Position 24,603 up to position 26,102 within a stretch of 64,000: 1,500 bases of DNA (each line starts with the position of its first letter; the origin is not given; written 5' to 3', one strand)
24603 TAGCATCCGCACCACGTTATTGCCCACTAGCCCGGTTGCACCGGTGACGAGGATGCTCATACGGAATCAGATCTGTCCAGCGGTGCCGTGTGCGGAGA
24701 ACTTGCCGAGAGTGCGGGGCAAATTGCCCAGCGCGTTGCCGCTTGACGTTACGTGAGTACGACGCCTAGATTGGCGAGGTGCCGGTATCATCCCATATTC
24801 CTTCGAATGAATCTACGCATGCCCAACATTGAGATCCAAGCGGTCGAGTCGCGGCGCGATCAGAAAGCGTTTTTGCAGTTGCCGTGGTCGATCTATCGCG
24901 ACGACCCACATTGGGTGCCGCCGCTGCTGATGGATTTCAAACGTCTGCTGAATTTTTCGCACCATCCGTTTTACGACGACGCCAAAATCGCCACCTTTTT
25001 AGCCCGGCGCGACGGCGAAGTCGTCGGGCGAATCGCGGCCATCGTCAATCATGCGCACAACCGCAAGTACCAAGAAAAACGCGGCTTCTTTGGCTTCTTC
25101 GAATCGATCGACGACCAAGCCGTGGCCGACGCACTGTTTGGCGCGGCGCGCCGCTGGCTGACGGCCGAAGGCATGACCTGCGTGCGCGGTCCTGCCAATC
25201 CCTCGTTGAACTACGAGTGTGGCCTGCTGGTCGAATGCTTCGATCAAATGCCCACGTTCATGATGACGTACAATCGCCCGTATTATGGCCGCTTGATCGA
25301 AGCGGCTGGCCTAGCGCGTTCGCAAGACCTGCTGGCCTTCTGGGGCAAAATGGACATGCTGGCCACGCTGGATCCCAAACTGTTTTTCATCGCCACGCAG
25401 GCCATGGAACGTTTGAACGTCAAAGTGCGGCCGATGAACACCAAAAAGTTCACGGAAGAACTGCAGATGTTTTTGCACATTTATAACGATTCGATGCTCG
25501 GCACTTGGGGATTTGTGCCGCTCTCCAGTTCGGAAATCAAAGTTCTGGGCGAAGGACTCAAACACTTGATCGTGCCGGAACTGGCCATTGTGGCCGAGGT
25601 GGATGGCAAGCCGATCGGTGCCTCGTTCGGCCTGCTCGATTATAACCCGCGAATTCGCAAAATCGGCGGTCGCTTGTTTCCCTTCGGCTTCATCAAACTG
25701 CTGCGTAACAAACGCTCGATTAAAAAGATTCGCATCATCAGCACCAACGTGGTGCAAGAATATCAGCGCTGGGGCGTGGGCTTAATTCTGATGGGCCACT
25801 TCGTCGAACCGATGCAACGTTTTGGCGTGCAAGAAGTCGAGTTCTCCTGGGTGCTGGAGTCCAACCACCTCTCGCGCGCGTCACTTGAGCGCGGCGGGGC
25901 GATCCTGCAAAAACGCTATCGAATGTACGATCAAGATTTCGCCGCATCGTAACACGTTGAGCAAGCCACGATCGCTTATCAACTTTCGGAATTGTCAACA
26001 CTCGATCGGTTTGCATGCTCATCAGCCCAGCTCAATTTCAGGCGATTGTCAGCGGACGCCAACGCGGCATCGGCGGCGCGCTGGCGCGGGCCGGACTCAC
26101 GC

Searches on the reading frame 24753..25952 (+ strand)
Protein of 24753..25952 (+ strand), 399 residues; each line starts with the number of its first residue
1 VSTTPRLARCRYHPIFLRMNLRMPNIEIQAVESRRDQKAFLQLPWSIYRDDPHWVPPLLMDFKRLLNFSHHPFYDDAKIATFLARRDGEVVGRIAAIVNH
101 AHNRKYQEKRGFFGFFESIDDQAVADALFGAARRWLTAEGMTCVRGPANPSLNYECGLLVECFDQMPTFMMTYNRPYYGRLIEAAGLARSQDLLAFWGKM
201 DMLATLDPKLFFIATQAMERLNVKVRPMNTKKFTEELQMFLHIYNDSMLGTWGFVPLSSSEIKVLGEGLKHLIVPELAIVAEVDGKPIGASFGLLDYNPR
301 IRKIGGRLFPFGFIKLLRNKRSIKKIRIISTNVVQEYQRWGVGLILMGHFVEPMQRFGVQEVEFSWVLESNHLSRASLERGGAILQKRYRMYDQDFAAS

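Call 61: search_protein_families(library=pfam, proteins=[window:24753-25952:+], max_evalue=0.00001)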
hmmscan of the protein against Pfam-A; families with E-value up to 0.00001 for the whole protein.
window:24753-25952:+ (399 aa): 1 family
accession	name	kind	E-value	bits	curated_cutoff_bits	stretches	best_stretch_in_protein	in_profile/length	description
PF00583.31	Acetyltransf_1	-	4.7e-06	27.3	20.7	0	275-378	32-111/116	Acetyltransferase (GNAT) family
